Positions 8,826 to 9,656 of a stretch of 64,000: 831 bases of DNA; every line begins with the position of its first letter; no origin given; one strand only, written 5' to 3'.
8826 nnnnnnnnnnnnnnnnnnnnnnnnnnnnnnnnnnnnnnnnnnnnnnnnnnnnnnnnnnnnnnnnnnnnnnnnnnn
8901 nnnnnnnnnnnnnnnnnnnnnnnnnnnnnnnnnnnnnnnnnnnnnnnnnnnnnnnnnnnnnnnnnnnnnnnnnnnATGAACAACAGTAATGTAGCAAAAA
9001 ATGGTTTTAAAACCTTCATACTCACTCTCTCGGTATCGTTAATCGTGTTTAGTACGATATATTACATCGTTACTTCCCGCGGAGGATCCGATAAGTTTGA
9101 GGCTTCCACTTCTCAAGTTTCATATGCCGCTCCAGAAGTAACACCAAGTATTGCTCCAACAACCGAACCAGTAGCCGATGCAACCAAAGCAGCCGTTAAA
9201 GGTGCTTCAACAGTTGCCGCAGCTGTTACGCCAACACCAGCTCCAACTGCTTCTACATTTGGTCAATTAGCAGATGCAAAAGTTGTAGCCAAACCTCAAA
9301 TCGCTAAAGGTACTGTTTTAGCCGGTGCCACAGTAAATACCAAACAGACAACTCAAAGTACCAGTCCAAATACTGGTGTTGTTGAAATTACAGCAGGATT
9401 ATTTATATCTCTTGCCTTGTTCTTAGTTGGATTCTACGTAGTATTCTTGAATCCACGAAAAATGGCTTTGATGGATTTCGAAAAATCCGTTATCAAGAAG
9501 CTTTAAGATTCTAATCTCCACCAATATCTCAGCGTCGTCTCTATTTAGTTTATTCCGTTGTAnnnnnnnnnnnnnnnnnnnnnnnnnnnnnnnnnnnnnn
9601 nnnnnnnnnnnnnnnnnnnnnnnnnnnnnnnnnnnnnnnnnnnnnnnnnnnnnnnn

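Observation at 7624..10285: Translationally coupled four-gene envelope operon (PilN/PilO-like, small TM protein, A/T/P-rich protein with sorting-signal-like tail) convergent with a sortase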

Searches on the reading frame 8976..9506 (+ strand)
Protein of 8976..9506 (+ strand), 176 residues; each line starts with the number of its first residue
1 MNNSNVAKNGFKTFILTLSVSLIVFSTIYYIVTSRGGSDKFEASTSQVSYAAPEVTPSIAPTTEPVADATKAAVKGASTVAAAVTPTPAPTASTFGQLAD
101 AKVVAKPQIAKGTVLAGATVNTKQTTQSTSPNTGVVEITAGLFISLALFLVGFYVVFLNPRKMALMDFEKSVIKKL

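Call 3: search_protein_families(library=pfam, proteins=[window:8976-9506:+], max_evalue=1)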
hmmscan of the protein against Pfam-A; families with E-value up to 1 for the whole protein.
window:8976-9506:+ (176 aa): 1 family
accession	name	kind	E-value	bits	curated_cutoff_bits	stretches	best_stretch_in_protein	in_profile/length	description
PF03812.18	KdgT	-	0.81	9.5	25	1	2-87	208-297/305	2-keto-3-deoxygluconate permease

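Call 5: find_homologous_proteins(query=window:8976-9506:+, max_evalue=0.001)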
Query window:8976-9506:+ (176 aa): 21 proteins with E <= 0.001 among 645 candidates.
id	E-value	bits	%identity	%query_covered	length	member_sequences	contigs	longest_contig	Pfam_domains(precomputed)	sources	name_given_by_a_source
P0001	5.6e-101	353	100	100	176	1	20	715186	-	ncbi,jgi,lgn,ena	-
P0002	1.5e-56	209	68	100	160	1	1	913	-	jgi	jgi:hypothetical protein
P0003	1.3e-51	193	63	100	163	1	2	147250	-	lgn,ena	-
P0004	4.7e-38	149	53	99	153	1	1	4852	-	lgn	-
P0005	9.1e-27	112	47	98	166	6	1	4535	-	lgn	-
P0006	2.9e-23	101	44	100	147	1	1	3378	-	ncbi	-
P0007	3.7e-23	101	44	98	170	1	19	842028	-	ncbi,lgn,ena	-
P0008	8.6e-22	96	45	98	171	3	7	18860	-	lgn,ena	-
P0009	1.6e-21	95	40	100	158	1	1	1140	-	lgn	-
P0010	9.2e-19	86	38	100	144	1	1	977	-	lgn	-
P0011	1.3e-18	86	41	99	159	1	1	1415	-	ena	-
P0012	2.0e-18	85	46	100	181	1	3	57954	-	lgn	-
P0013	8.2e-18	83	44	99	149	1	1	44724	-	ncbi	-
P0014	1.6e-17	82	37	100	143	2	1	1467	-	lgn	-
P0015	2.1e-17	82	39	100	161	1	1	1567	-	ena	-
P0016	6.0e-16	77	36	97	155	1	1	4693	-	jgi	-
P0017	6.6e-16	77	38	96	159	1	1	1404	-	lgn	-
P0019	5.9e-15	74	37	100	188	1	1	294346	-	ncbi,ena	-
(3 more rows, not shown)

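Call 9: find_encoding_contigs(protein=P0007, flank=10000, max_places=2)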
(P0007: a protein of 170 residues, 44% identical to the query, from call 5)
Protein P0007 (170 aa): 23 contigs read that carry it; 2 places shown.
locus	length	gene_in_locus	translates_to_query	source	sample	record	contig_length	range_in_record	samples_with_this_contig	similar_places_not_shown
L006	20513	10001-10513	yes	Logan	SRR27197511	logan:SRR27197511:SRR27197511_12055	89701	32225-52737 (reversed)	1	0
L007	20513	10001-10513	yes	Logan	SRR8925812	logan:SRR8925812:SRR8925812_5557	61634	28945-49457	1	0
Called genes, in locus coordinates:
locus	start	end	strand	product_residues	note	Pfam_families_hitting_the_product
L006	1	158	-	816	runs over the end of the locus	PF26449:DUF8128, PF01935:DUF87 (weak), PF12696:TraG-D_C (faint)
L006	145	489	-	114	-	-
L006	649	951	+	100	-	-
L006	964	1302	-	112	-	-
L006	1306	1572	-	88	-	-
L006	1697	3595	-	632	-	PF00012:HSP70, PF06723:MreB_Mbl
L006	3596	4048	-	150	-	PF01025:GrpE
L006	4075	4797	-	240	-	PF03444:WHD_HrcA (weak), PF01628:HrcA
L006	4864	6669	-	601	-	PF00009:GTP_EFTU, PF00071:Ras (weak), PF01926:MMR_HSR1 (weak), PF00679:EFG_C, PF06421:LepA_C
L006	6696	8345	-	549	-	PF03023:MurJ, PF01554:MatE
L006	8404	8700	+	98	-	PF01649:Ribosomal_S20p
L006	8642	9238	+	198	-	-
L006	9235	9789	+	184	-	-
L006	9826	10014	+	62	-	-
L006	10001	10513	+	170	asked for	-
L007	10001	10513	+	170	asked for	-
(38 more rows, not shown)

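Call 10: find_encoding_contigs(protein=P0019, flank=10000, max_places=2)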
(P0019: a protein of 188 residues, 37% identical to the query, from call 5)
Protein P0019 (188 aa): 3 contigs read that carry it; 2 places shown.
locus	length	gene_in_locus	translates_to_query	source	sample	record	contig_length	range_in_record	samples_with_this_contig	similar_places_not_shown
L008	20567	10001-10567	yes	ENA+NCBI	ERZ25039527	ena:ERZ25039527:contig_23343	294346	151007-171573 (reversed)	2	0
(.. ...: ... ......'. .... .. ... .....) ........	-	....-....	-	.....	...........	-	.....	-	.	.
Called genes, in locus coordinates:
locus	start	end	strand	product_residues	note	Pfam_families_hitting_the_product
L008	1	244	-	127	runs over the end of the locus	-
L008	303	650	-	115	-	-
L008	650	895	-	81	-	-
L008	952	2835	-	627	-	PF00012:HSP70, PF06723:MreB_Mbl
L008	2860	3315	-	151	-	PF01025:GrpE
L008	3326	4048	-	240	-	PF01628:HrcA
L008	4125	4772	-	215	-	PF00406:ADK, PF13207:AAA_17, PF05191:ADK_lid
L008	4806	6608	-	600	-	PF00009:GTP_EFTU, PF01926:MMR_HSR1 (faint), PF00071:Ras (weak), PF00679:EFG_C, PF06421:LepA_C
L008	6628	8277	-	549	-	PF03023:MurJ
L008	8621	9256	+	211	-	-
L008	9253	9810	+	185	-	-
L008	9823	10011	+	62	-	-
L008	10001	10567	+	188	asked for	-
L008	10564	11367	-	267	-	PF04203:Sortase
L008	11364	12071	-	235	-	PF21694:DNA_pol3_delta_C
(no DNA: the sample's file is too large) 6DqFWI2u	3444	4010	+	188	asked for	-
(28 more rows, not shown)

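Call 13: find_related_loci(query=A1, collection=genome_contigs, flank=6000)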
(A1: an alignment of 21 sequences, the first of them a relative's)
Query A1 (176 aa) in genome_contigs; peptide patterns used: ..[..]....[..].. (x = any residue, [..] = any of these).
37 stretches matched a pattern; 25 encode a relative of the query (tblastn E <= 1e-3); 25 distinct loci.
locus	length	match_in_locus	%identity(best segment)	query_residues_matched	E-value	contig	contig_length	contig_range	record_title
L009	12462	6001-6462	48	3-174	1e-34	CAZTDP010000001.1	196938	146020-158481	MAG TPA_asm: uncultured Candidatus Saccharibacteria bacterium isolate SRP192927_co3_84 genome assembly, contig: NODE_34_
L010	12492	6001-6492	48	3-175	8e-33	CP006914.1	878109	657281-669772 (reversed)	Candidate division WWE3 bacterium RAAC2_WWE3_1 chromosome, complete genome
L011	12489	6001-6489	47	3-175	3e-32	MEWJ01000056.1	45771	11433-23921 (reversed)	MAG: candidate division WWE3 bacterium RIFOXYD1_FULL_43_17 rifoxyd1_full_scaffold_730, whole genome shotgun sequence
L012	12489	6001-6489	44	3-175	1e-31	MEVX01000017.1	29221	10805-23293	MAG: candidate division WWE3 bacterium RIFOXYB1_FULL_43_24 rifoxyb1_full_scaffold_620, whole genome shotgun sequence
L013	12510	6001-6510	45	3-175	2e-30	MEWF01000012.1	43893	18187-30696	MAG: candidate division WWE3 bacterium RIFOXYC2_FULL_42_13 rifoxyc2_full_scaffold_362, whole genome shotgun sequence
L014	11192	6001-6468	47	3-175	2e-30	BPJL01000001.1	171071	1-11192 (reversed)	MAG: Patescibacteria group bacterium KatS3mg101 DNA, contig_12384, whole genome shotgun sequence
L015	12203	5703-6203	44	3-175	9e-29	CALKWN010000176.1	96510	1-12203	MAG TPA_asm: uncultured candidate division WWE3 bacterium isolate SRR6007446_bin.103_CONCOCT_v1.1_MAG genome assembly, c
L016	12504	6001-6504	40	1-175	1e-28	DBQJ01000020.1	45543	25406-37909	MAG TPA_asm: candidate division WWE3 bacterium UBA1397 UBA1397_contig_12203, whole genome shotgun sequence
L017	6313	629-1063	39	3-175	2e-26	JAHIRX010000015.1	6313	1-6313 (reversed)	MAG: Patescibacteria group bacterium isolate MM_PC_MetaG.mb.146 MM_PC_MetaG.mb.146_k141_346631, whole genome shotgun seq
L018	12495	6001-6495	37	1-176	4e-25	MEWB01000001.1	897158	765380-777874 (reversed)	MAG: candidate division WWE3 bacterium RIFOXYC1_FULL_40_10 RIFOXYC1_FULL_WWE3_40_10_complete_curated, whole genome shotg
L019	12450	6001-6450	39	5-176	7e-25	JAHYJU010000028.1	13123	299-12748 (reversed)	MAG: Patescibacteria group bacterium isolate KA30 NODE_2264_length_13123_cov_4.908279, whole genome shotgun sequence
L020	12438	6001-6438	38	2-175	1e-24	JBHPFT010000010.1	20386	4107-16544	Patescibacteria group bacterium isolate SAG AM-311-K10 NODE_10_length_20386_cov_33.350696, whole genome shotgun sequence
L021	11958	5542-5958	37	1-170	2e-22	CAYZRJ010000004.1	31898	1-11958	MAG TPA_asm: uncultured Candidatus Saccharibacteria bacterium isolate SRP062349_co1_296 genome assembly, contig: NODE_16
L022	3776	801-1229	39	10-176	7e-22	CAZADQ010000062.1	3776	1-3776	MAG TPA_asm: uncultured Candidatus Saccharibacteria bacterium isolate SRP192927_co10_439 genome assembly, contig: NODE_2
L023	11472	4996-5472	34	10-175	5e-21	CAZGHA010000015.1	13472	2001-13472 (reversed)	MAG TPA_asm: uncultured Candidatus Saccharibacteria bacterium isolate binchicken_co39_211 genome assembly, contig: NODE_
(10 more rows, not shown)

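Call 34: search_protein_families(library=ncbifam, proteins=[window:8976-9506:+], max_evalue=1)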
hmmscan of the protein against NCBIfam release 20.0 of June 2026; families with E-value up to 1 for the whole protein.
window:8976-9506:+ (176 aa): 4 families
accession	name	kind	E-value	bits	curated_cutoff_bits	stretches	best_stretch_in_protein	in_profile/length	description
NF009776.0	PRK13275.1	equivalog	0.036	13.4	64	0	128-157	38-67/70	tetrahydromethanopterin S-methyltransferase subunit F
NF033615.1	CDF_MamM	equivalog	0.1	11.8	350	1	98-165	39-105/290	magnetosome biogenesis CDF transporter MamM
NF003377.0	PRK04452.1-3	subfamily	0.57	9.1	527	1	49-126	335-412/432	acetyl-CoA decarbonylase/synthase complex subunit delta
NF033761.1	gliding_GltJ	equivalog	0.69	8.9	450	1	22-126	380-488/671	adventurous gliding motility protein GltJ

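Call 59: predict_structure(alignment_id=A1)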
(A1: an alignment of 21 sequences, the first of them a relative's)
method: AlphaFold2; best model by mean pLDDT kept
length: 176 residues; sequences in the alignment: 21
mean_pLDDT: 60.6   pTM: 0.22
mean pLDDT of the five models: 60.6, 60.3, 59.3, 58.6, 57.9
residues with pLDDT >= 90: 7; 70-90: 50; 50-70: 58; < 50: 61
segments of 3 or more residues with pLDDT < 50: 41-60, 62-64, 66-88, 117-125
pLDDT, mean of each block of 10 residues (from residue 1): 58 84 86 61 46 46 44 40 45 58 55 50 48 63 89 83 70 68
secondary structure, 60 per line:
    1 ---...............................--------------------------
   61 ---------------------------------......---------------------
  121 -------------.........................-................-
elements in order: H4-34 H94-99 H134-158 H160-175

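Call 92: search_protein_families(library=pfam, alignment_id=A1, max_evalue=1)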
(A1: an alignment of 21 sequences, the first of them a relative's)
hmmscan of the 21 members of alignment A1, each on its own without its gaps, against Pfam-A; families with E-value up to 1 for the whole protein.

A. member 1, P0001 (176 aa): 1 family
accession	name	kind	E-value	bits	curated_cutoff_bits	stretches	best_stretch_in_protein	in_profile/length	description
PF03812.18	KdgT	-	0.81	9.5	25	1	2-87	208-297/305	2-keto-3-deoxygluconate permease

B. families by the number of members that match (of 21 scanned): 39 families (the first 25 are shown)
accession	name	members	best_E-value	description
PF13273.12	DUF4064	10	0.0037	Protein of unknown function (DUF4064)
PF06024.17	Orf78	5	0.0046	Orf78 (ac78)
PF12698.13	ABC2_membrane_3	5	0.049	ABC-2 family transporter protein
PF17561.7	TssO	4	0.0052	Type VI secretion system, TssO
PF13800.11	Sigma_reg_N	4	0.015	Sigma factor regulator N-terminal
PF06916.18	FAM210A-B_dom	3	0.058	FAM210A/B-like domain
PF20563.3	DUF6773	2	0.0055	Family of unknown function (DUF6773)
PF11190.13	DUF2976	2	0.033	Protein of unknown function (DUF2976)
PF09911.14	DUF2140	2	0.038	Uncharacterized protein conserved in bacteria (DUF2140)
PF13858.11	DUF4199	2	0.18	Protein of unknown function (DUF4199)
PF15179.11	Myc_target_1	1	0.0041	Myc target protein 1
PF22556.1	DAM-like-phage2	1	0.0083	Phage DNA Adenine Methylase-like domain 2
PF06084.16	Cytomega_TRL10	1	0.012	Cytomegalovirus TRL10 protein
PF04479.18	RTA1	1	0.021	RTA1 like protein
PF06129.17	Chordopox_G3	1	0.022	Chordopoxvirus G3 protein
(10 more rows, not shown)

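Call 94: search_protein_families(library=pfam, proteins=[P0005, P0006, P0009, P0011, P0012, P0013, P0017, P0016, P0010, P0019], max_evalue=10)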
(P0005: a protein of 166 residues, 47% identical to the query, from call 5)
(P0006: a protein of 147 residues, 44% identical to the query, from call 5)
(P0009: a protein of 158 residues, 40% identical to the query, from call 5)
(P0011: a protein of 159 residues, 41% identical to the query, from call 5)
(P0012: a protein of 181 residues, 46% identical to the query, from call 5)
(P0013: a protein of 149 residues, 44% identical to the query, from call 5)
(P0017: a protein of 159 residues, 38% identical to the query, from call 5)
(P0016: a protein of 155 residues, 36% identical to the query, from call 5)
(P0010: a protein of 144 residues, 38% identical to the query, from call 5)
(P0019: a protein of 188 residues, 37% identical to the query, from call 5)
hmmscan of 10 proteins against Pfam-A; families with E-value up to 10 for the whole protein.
P0005 (166 aa): 1 family
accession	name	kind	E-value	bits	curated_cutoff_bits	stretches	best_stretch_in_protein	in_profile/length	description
PF13273.12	DUF4064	-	0.18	12.5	32.1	1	119-154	54-89/102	Protein of unknown function (DUF4064)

P0006 (147 aa): 6 families
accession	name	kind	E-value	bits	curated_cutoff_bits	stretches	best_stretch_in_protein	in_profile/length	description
PF13800.11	Sigma_reg_N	-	0.015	16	26.3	1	7-50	10-53/91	Sigma factor regulator N-terminal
PF10658.14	DUF2484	-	0.042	14.5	25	1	99-133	36-70/76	Protein of unknown function (DUF2484)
PF09777.14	OSTMP1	-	0.091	12.5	25.8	1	11-47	194-230/240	Osteopetrosis-associated transmembrane protein 1 precursor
PF00335.26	Tetraspanin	-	0.16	12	32.1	1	92-130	34-72/225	Tetraspanin family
PF12698.13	ABC2_membrane_3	-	0.25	10.8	31.6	1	75-128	120-182/347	ABC-2 family transporter protein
PF06212.17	GRIM-19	-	0.28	11.6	25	1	6-58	18-70/132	GRIM-19 protein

P0009 (158 aa): 2 families
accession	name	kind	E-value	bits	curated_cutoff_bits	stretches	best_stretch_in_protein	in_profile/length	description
PF09911.14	DUF2140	-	0.038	14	34.3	1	13-60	6-54/187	Uncharacterized protein conserved in bacteria (DUF2140)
PF06916.18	FAM210A-B_dom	-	0.093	13.6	26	1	18-58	19-50/88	FAM210A/B-like domain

P0011 (159 aa): 2 families
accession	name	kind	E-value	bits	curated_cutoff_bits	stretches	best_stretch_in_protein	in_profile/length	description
PF13273.12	DUF4064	-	0.038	14.7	32.1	1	75-143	41-86/102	Protein of unknown function (DUF4064)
PF13800.11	Sigma_reg_N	-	0.13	13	26.3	1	8-41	10-43/91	Sigma factor regulator N-terminal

P0012 (181 aa): 4 families
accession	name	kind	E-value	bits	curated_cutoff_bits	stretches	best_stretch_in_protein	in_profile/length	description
PF13273.12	DUF4064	-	0.054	14.2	32.1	1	18-57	15-50/102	Protein of unknown function (DUF4064)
PF09911.14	DUF2140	-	0.14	12.1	34.3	1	13-70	6-63/187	Uncharacterized protein conserved in bacteria (DUF2140)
PF16954.10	HRG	-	0.25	12.2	27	1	140-161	4-25/52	Haem-transporter, endosomal/lysosomal, haem-responsive gene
PF19084.5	DUF5775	-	5.2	7.9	28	1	67-133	12-72/81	Family of unknown function (DUF5775)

P0013 (149 aa): 10 families
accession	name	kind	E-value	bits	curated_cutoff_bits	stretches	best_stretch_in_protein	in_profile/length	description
PF06129.17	Chordopox_G3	-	0.022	15.9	22.3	1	20-74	6-56/108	Chordopoxvirus G3 protein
PF13800.11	Sigma_reg_N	-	0.069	13.9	26.3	1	11-43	13-45/91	Sigma factor regulator N-terminal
PF07790.16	Pilin_N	-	0.12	13.7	25.2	1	15-55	10-49/78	Archaeal Type IV pilin, N-terminal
PF17561.7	TssO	-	0.12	13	29.2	1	2-42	2-42/148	Type VI secretion system, TssO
PF04277.18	OAD_gamma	-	0.13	13.3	27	0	23-64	23-57/76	Oxaloacetate decarboxylase, gamma chain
PF13858.11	DUF4199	-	0.22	12.4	32.3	1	7-126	63-159/165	Protein of unknown function (DUF4199)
PF20522.3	DUF6737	-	0.38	11.4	27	1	11-37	30-56/57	Domain of unknown function (DUF6737)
PF13634.11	Nucleoporin_FG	-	0.85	10.9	32.2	1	50-99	21-82/90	Nucleoporin FG repeat region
PF14715.11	FixP_N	-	3.1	8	24.9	1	18-41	26-47/48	N-terminal domain of cytochrome oxidase-cbb3, FixP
PF21827.1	New_glue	-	3.9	7.7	31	1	18-71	5-61/94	New glue protein family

P0017 (159 aa): 3 families
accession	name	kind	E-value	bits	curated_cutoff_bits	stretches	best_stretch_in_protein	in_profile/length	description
PF13273.12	DUF4064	-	0.0037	17.9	32.1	1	28-145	16-86/102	Protein of unknown function (DUF4064)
PF17561.7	TssO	-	0.0052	17.4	29.2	1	19-96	9-82/148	Type VI secretion system, TssO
PF22556.1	DAM-like-phage2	-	0.0083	16.4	27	1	25-74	109-157/181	Phage DNA Adenine Methylase-like domain 2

P0016 (155 aa): 4 families
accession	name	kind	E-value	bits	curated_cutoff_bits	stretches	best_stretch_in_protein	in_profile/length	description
PF12685.13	SpoIIIAH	-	0.039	14.3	30.6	1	16-88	1-73/191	SpoIIIAH-like protein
PF17561.7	TssO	-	0.049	14.2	29.2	1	8-49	3-46/148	Type VI secretion system, TssO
PF06916.18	FAM210A-B_dom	-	0.058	14.3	26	1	21-74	18-59/88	FAM210A/B-like domain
PF06024.17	Orf78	-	0.08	13.7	29.4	1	15-41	65-91/101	Orf78 (ac78)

P0010 (144 aa): 0 families

P0019 (188 aa): 2 families
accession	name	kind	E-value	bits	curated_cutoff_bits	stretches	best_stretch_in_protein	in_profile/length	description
PF24073.1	DUF7365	-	0.085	13.4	27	1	5-56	3-55/101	Coiled-coil region of unknown function (DUF7365)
PF15473.11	PCNP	-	2.2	9.3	27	1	50-129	28-111/155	PEST, proteolytic signal-containing nuclear protein family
